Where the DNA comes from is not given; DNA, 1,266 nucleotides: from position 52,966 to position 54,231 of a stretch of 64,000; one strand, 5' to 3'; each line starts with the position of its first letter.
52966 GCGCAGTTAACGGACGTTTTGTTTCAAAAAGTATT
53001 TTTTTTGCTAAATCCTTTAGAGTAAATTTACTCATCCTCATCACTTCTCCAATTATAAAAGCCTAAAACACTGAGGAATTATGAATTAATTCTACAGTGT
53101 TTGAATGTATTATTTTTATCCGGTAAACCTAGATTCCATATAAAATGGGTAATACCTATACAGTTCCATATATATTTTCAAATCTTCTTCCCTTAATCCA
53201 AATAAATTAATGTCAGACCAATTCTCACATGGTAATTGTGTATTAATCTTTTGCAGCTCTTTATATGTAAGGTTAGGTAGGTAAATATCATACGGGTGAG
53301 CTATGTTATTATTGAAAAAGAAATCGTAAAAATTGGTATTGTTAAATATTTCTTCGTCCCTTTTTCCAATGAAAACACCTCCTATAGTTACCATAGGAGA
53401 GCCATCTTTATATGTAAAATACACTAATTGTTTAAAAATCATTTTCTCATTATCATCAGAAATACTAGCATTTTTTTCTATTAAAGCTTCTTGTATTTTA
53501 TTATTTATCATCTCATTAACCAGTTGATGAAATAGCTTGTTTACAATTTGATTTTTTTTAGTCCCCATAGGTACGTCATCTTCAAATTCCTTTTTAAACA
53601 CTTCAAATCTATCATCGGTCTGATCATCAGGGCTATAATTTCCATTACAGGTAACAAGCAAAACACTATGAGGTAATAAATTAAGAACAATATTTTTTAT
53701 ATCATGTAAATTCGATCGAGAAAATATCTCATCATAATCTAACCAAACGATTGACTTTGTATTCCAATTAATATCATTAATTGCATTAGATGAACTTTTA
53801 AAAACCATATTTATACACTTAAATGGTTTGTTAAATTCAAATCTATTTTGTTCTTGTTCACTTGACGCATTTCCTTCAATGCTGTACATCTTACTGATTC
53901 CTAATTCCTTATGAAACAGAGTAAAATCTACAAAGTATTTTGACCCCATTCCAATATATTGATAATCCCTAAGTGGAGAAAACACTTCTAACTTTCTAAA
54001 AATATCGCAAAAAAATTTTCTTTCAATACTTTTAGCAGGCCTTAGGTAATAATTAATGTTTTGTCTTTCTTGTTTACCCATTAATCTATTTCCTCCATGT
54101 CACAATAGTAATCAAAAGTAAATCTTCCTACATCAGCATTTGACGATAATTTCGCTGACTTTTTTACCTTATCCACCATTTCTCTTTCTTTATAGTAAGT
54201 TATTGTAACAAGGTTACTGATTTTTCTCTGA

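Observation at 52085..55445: Unrecognised three-gene module (GHKL ATPase, 321-aa unknown, HARE-HTH/PD-(D/E)xK-like protein) inside the dnd island and coupled to dndH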

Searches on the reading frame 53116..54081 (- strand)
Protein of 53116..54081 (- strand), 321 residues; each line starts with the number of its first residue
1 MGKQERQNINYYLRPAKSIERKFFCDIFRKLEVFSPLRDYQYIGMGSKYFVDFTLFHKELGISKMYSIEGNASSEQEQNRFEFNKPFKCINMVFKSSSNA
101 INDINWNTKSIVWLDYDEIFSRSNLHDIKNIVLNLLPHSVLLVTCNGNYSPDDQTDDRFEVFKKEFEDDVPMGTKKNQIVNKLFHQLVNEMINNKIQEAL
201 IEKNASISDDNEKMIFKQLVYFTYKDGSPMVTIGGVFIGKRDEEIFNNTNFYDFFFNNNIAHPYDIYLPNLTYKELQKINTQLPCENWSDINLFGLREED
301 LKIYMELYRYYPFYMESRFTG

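Call 4: search_protein_families(library=pfam, proteins=[window:53116-54081:-], max_evalue=0.1)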
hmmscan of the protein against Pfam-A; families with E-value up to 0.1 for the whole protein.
window:53116-54081:- (321 aa): 3 families
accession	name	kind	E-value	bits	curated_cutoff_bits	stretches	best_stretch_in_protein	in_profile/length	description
PF20553.4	Methyltransf_35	-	4.9e-106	355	27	1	6-318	3-308/309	Putative O-methyltransferase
PF03278.18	IpaB_EvcA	-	0.017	15.3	29.9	1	187-219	41-73/156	IpaB/EvcA family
PF15144.11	DUF4576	-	0.031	14.6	27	1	136-171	12-47/88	Domain of unknown function (DUF4576)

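Call 5: search_protein_families(library=padloc, proteins=[window:53116-54081:-], max_evalue=0.01)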
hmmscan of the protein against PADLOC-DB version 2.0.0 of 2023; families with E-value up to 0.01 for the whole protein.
window:53116-54081:- (321 aa): 0 families

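Call 6: search_protein_families(library=ncbifam, proteins=[window:53116-54081:-], max_evalue=0.01)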
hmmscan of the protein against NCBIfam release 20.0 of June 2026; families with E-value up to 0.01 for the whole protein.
window:53116-54081:- (321 aa): 0 families

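Call 10: find_homologous_proteins(query=window:53116-54081:-, max_evalue=0.00001)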
Query window:53116-54081:- (321 aa): 131 proteins with E <= 0.00001 among 597 candidates; the best 120 are listed.
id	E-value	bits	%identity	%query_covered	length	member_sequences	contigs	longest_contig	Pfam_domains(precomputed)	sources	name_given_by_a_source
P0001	3.1e-215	731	100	100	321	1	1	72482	PF20553.5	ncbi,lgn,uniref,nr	ncbi:hypothetical protein DFR58_12456 [Anaerobacterium chartisolvens]|uniref:Uncharacterized protein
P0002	1.8e-147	509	68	100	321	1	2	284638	PF20553.5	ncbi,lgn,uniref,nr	ncbi:O-methyltransferase [Desulfosporosinus shakirovi]|uniref:O-methyltransferase n=1 Tax=Desulfospo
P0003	6.8e-85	303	45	99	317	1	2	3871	PF20553.5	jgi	-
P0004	1.9e-72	262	45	96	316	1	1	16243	PF20553.5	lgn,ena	-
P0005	5.4e-72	261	42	96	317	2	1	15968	PF20553.5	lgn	-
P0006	9.8e-70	253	40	98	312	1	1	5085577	PF20553.5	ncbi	ncbi:O-methyltransferase [Priestia aryabhattai]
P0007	2.6e-69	252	42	96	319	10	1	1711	PF20553.5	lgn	-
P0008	4.5e-69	251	40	98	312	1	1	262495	PF20553.5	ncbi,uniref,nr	ncbi:O-methyltransferase [Peribacillus simplex]|uniref:O-methyltransferase n=1 Tax=Peribacillus simp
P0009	7.6e-68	247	42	91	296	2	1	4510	PF20553.5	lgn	-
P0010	1.4e-67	246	40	96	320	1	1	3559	PF20553.5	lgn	-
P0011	9.9e-67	243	39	97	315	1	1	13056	PF20553.5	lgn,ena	-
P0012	3.7e-65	238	39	97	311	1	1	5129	PF20553.5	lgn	-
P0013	7.7e-65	237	41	96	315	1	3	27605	PF20553.5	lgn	-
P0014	1.2e-64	236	39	96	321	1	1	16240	PF20553.5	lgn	-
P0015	2.8e-64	235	40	98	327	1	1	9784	PF20553.5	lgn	-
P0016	1.0e-63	233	39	98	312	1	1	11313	PF20553.5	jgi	jgi:hypothetical protein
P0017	6.6e-63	231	40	98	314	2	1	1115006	PF20553.5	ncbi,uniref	ncbi:O-methyltransferase [Paenibacillus illinoisensis]|uniref:O-methyltransferase n=1 Tax=Paenibacil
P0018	9.7e-63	230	39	98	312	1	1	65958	PF20553.5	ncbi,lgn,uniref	ncbi:MAG: O-methyltransferase [Anaerobacillus sp.]|uniref:O-methyltransferase n=1 Tax=Anaerobacillus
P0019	1.0e-62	230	38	97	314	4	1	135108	PF20553.5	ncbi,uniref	ncbi:O-methyltransferase [Nostoc sp.]|uniref:O-methyltransferase n=1 Tax=Nostoc sp. TaxID=1180 RepID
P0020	3.8e-62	228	39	97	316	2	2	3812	PF20553.5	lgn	-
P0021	3.8e-62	228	38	97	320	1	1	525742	PF20553.5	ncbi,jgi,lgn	-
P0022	6.3e-62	227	38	98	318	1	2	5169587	PF20553.5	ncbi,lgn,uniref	ncbi:O-methyltransferase [Priestia megaterium]|uniref:O-methyltransferase n=1 Tax=Priestia megateriu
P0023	3.7e-61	225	39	97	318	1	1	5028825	PF20553.5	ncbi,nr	ncbi:hypothetical protein DOE78_11525 [Bacillus sp. Y1]|nr:O-methyltransferase [Bacillus sp. Y1] AYA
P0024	6.6e-61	224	38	96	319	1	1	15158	PF20553.5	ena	-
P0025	8.8e-61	224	37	98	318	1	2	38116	PF20553.5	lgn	-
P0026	1.6e-60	223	37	98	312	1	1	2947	PF20553.5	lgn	-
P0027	1.8e-60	223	38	98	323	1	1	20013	PF20553.5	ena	-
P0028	1.5e-59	220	36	92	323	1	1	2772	PF20553.5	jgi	jgi:hypothetical protein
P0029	1.1e-58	217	37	98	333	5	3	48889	PF20553.5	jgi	jgi:hypothetical protein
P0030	1.6e-58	216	37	98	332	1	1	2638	PF20553.5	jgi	jgi:hypothetical protein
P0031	2.8e-58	215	38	98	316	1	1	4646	PF20553.5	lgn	-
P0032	3.4e-58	215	37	97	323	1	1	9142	PF20553.5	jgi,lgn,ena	-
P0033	3.9e-58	215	36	98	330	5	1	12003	PF20553.5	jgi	-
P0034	4.5e-58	215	37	98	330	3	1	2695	PF20553.5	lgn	-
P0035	7.7e-58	214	38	97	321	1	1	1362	PF20553.5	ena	-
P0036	1.9e-57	213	36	92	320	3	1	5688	PF20553.5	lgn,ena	-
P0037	3.7e-57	212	39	96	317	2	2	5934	PF20553.5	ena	-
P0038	2.3e-56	209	37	96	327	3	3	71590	PF20553.5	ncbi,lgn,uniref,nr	ncbi:O-methyltransferase [Paenibacillus humicus]|uniref:O-methyltransferase n=1 Tax=Paenibacillus hu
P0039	2.3e-56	209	38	98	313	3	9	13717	PF20553.5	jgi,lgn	-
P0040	2.9e-56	209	38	96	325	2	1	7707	PF20553.5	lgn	-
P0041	6.6e-56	208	38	96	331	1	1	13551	PF20553.5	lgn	-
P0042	6.7e-56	208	39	96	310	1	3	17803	PF20553.5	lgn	-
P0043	1.4e-55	207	36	100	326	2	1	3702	PF20553.5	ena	-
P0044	1.5e-55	207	35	99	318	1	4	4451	PF20553.5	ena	-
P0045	1.9e-55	206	34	98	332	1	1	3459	PF20553.5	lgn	-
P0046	2.8e-55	206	35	100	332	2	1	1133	PF20553.5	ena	-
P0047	3.9e-55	205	38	96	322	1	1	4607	PF20553.5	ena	-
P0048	4.4e-55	205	38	97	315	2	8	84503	PF20553.5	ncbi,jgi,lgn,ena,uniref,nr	ncbi:O-methyltransferase [uncultured Acetobacterium sp.]|uniref:O-methyltransferase n=1 Tax=uncultur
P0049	1.4e-54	203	37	97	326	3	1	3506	PF20553.5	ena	-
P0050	1.7e-54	203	35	98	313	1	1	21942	PF20553.5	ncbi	-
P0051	2.3e-54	203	36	98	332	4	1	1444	PF20553.5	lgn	-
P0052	2.5e-54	203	39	96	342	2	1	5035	PF20553.5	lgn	-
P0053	2.9e-54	202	36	99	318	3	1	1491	PF20553.5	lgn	-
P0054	3.0e-54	202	38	99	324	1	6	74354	PF20553.5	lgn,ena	-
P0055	5.7e-54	201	37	99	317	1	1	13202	PF20553.5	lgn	-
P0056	8.6e-54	201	36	96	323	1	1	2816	PF20553.5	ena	-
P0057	9.5e-54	201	37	97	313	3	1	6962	PF20553.5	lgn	-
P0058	5.2e-53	198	35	97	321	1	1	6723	PF20553.5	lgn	-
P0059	2.4e-52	196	36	96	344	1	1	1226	PF20553.5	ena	-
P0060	3.2e-52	196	36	97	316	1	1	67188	PF20553.5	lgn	-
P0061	7.3e-52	194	35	97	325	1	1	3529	PF20553.5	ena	-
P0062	1.0e-51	194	32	98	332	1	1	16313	PF20553.5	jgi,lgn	-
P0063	1.3e-51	194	34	99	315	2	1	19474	PF20553.5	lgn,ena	-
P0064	2.3e-51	193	33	98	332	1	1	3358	PF20553.5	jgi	jgi:hypothetical protein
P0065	3.7e-51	192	35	97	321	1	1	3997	PF20553.5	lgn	-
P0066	1.2e-50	190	35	97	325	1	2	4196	PF20553.5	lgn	-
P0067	1.4e-50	190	36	90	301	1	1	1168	PF20553.5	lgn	-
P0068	1.5e-50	190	35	99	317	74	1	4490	PF20553.5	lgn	-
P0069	4.7e-50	188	34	97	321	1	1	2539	PF20553.5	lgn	-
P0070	9.6e-50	187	34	98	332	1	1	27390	PF20553.5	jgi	jgi:hypothetical protein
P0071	9.8e-50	187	36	97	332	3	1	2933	PF20553.5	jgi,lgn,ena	-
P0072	3.2e-49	186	35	97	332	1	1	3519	PF20553.5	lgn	-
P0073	4.1e-49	185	36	99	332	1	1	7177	PF20553.5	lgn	-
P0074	8.9e-49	184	34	99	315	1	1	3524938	PF20553.5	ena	-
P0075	9.8e-49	184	34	98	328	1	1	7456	PF20553.5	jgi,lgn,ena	-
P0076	4.2e-48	182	34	96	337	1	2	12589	PF20553.5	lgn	-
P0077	4.2e-48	182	35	98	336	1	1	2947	PF20553.5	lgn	-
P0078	4.9e-48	182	32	97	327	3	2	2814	PF20553.5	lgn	-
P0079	6.0e-48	182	35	95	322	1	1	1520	PF20553.5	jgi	jgi:hypothetical protein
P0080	2.2e-47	180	35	97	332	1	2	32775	PF20553.5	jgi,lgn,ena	-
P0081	2.6e-47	179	32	97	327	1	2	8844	PF20553.5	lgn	-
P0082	4.3e-47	179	34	97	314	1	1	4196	PF20553.5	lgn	-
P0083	4.7e-47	179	37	97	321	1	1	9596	PF20553.5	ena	-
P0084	2.7e-46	176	34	96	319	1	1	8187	PF20553.5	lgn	-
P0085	2.9e-46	176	32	99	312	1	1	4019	PF20553.5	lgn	-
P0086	3.2e-46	176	35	96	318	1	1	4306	PF20553.5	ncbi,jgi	jgi:hypothetical protein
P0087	5.3e-46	175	45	43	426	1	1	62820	PF20553.5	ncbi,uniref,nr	ncbi:hypothetical protein P8V03_15025 [Clostridium sp. A1-XYC3]|uniref:Uncharacterized protein n=1 T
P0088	1.1e-45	174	34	97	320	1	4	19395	PF20553.5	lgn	-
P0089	1.1e-45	174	35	99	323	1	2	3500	PF20553.5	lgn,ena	-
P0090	1.2e-44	171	32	98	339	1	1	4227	PF20553.5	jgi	jgi:hypothetical protein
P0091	1.5e-44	170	33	90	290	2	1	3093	PF20553.5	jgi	-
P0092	3.2e-44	169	36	99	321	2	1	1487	PF20553.5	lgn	-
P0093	6.1e-44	168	33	98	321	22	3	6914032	PF20553.5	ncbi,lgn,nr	ncbi:MAG: hypothetical protein P0Y51_07245 [Candidatus Pseudomonas colombiensis]|nr:MAG: hypothetica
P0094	2.8e-43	166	32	96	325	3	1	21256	PF20553.5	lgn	-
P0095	6.8e-43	165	33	99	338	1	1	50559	PF20553.5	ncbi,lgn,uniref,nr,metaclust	ncbi:O-methyltransferase [Microscilla marina]|uniref:Uncharacterized protein n=1 Tax=Microscilla mar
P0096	1.1e-42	164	32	91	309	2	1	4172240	PF20553.5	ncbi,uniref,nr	ncbi:hypothetical protein CS053_11015 [Rhodanobacter glycinis]|uniref:Uncharacterized protein n=1 Ta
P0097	1.8e-41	160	32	99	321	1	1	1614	PF20553.5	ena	-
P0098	1.2e-39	154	34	96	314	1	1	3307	PF20553.5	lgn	-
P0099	3.2e-39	153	36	81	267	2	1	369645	PF20553.5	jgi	-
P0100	3.6e-39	153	34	86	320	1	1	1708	PF20553.5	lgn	-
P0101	4.1e-39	153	35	97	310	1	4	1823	PF20553.5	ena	-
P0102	1.5e-38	151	35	97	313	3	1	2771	PF20553.5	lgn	-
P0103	4.0e-38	149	32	96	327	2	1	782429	PF20553.5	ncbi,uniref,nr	ncbi:O-methyltransferase [Billgrantia antri]|uniref:Uncharacterized protein n=1 Tax=Billgrantia antr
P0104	1.3e-37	148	34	97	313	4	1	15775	PF20553.5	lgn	-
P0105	1.8e-37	147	32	97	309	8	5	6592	PF20553.5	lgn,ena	-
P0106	2.2e-37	147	34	97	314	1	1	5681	PF20553.5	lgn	-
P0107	4.5e-37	146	33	97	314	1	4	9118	PF20553.5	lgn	-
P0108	4.7e-37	146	34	97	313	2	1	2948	PF20553.5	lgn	-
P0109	2.4e-36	143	33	97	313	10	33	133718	PF20553.5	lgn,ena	-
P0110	3.8e-36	143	35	97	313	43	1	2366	PF20553.5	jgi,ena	-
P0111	3.8e-36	143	31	98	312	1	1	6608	PF20553.5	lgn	-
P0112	9.9e-36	141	34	97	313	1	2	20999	PF20553.5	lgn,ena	-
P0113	1.0e-35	141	32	97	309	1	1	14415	PF20553.5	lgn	-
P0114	1.1e-35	141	34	97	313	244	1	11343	PF20553.5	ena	-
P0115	1.5e-35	141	32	98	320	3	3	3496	PF20553.5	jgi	-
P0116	2.9e-35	140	35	97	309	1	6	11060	PF20553.5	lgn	-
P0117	5.6e-35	139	33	97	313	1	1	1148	PF20553.5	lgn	-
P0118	1.1e-34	138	33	97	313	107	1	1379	PF20553.5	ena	-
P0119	3.0e-34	137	33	97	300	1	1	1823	PF20553.5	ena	-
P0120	3.5e-34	136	34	97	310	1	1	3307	PF20553.5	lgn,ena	-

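Call 14: find_related_loci(query=A2, collection=genome_contigs, flank=10000)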
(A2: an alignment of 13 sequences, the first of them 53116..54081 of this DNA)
Query A2 (321 aa) in genome_contigs; peptide patterns used: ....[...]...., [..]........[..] (x = any residue, [..] = any of these).
459 stretches matched a pattern; 159 encode a relative of the query (tblastn E <= 1e-3); the best 80 are kept; 80 distinct loci.
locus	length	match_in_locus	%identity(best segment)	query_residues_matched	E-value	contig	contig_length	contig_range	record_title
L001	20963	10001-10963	68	1-321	6e-153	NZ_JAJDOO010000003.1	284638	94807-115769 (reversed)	Desulfosporosinus sp. SRJS8 NODE_3_length_284638_cov_47.681949, whole genome shotgun sequence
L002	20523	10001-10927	42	9-316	1e-77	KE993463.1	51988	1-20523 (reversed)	Clostridiales bacterium oral taxon 876 str. F0540 genomic scaffold Scaffold16, whole genome shotgun sequence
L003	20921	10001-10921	40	7-316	3e-72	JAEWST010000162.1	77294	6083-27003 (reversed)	MAG: Bacillota bacterium isolate OH_SDB_116 k127_23840, whole genome shotgun sequence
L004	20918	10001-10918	40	7-317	7e-70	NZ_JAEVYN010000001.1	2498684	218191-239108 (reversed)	Leptolyngbya sp. Cla-17 scaffold2_size2498688, whole genome shotgun sequence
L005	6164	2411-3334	41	7-319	2e-69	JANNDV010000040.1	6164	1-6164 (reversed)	MAG: Acaryochloridaceae cyanobacterium OTE_75_metabat_521 OTE_75_k141_3154137, whole genome shotgun sequence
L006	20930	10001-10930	39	7-317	6e-69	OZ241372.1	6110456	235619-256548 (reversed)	MAG: Anaerolineae bacterium isolate 91413526-a19b-453a-ba52-6be33c551559 genome assembly, chromosome: 1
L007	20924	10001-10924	40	4-317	5e-68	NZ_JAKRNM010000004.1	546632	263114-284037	Paenibacillus sp. ACRRY NODE_4_length_546632_cov_18.935952_pilon, whole genome shotgun sequence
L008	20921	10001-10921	38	7-317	4e-67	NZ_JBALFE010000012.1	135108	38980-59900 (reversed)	MAG: Nostoc sp. isolate P943 bin 5 NODE_28_length_135108_cov_50.500567, whole genome shotgun sequence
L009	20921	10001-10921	38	7-317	2e-66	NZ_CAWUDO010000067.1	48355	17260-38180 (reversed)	Nostoc sp. CCY 9925 isolate Nostoc CCY 9925 NODE_67_length_48355_cov_122.559317, whole genome shotgun sequence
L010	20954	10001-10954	37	1-317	2e-66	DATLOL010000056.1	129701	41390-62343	MAG TPA_asm: Thermoanaerobaculia bacterium isolate SMAG_U13825 k141_2414074, whole genome shotgun sequence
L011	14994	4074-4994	37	3-317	5e-66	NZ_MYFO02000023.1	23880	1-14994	Paenibacillus athensensis strain MEC069 scaffold_22, whole genome shotgun sequence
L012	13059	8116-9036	38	3-317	1e-65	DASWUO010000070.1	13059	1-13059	MAG TPA_asm: Bacilli bacterium isolate SMAG_U3605 k141_261721, whole genome shotgun sequence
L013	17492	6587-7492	38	7-317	2e-65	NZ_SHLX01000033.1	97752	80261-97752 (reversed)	Paenibacillus cymbidii strain R196 Scaffold33_1, whole genome shotgun sequence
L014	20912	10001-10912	36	7-316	1e-64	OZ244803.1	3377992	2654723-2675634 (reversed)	MAG: Chloroflexota bacterium isolate 79ba3885-3119-4226-a239-5f829a180bad genome assembly, chromosome: 1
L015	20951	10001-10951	37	8-317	5e-64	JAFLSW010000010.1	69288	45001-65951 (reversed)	MAG: Lachnospiraceae bacterium isolate HAN037 Seq10, whole genome shotgun sequence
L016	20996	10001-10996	34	1-320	1e-63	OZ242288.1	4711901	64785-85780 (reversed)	MAG: uncultured Candidatus Binatia bacterium isolate 92a940bf-e797-4da1-8ec4-eab1d584ba41 genome assembly, chromosome: 1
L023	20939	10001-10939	35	2-317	6e-62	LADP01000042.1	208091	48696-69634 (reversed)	MAG: Peptococcaceae bacterium BRH_c8a BRHa_1003047, whole genome shotgun sequence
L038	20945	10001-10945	35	7-320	4e-57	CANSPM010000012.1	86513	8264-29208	MAG TPA_asm: uncultured Lachnospiraceae bacterium isolate SRR15730548_bin.31_metawrap_v1.3_MAG genome assembly, contig:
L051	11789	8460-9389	37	7-316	7e-55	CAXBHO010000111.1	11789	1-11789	MAG TPA_asm: uncultured Balneola sp. isolate ERR2762128_binner123_Refined_57 genome assembly, contig: ERZ3421942.7862, w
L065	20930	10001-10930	37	10-318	1e-52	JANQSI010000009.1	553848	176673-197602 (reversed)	MAG: Cyclobacteriaceae bacterium isolate IP29b_bin.92 k99_2026491, whole genome shotgun sequence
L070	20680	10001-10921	39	3-317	7e-68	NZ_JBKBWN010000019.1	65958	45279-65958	MAG: Anaerobacillus sp. isolate 21H_022.bin.42 NODE_419_length_65958_cov_3.092486, whole genome shotgun sequence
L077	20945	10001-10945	32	7-320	9e-51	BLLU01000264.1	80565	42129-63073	Lachnospiraceae bacterium IMSAGC_003 DNA, IMSAGC_003_contig_264, whole genome shotgun sequence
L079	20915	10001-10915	37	8-316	2e-50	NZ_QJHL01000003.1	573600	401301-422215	Flavobacterium hydrophilum strain IMCC34758 NODE_3_length_573600_cov_109.515135, whole genome shotgun sequence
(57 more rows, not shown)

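Call 34: predict_structure(alignment_id=A1)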
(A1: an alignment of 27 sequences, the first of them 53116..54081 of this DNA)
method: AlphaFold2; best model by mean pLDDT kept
length: 321 residues; sequences in the alignment: 27
mean_pLDDT: 87.6   pTM: 0.87
mean pLDDT of the five models: 87.6, 87.2, 87.0, 86.8, 86.0
residues with pLDDT >= 90: 206; 70-90: 84; 50-70: 13; < 50: 18
segments of 3 or more residues with pLDDT < 50: 1-11, 315-321
pLDDT, mean of each block of 10 residues (from residue 1): 37 77 96 97 88 95 96 90 95 94 96 92 96 98 90 69 93 88 88 98 97 97 90 98 97 89 90 83 82 84 85 46 34
secondary structure, 60 per line:
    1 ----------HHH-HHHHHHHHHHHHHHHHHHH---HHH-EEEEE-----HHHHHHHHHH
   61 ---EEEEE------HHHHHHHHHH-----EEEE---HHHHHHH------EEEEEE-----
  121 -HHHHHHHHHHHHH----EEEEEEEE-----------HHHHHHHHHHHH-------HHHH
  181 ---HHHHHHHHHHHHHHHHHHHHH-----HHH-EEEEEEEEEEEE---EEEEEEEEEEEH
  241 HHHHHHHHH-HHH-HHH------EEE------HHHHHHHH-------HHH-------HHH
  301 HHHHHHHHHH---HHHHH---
elements in order: H15-33 E41-45 H51-60 E64-68 H75-84 E90-93 H97-103 E110-115 H122-134 E139-146 H158-169 H177-180 H184-204 E214-225 E229-239 H240-249 E264-266 H273-280 H298-310 H314-318

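Call 36: search_solved_structures(query=A1, max_evalue=1)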
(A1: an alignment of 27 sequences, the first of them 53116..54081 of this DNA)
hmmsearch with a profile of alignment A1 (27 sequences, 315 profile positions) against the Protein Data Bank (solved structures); distinct sequences matched with E-value up to 1: 0.

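Call 48: search_dna_similar(query=window:53116-54081:-, collection=plasmids, mode=protein, max_rows=25)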
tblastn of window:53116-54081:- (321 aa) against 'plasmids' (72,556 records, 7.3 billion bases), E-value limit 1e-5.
Records with a match: 2; places in all: 2; records where one place covers at least 80% of the query: 2.
Best place of each record, by identity: <60% 2.
By first word of the organism name: Sinorhizobium 1; Microvirga 1.
By predicted mobility (MOB-suite, as given by PLSDB): conjugative 1; non-mobilizable 1.
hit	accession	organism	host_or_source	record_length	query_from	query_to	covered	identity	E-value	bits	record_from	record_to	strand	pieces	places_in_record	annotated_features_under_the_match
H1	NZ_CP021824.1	Sinorhizobium meliloti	Medicago truncatula,Single Cell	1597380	47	312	83%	31.1%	2e-29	125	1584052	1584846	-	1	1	none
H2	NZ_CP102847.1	Microvirga terrae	soil,soil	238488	8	314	96%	24.5%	4e-16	86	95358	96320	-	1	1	O-methyltransferase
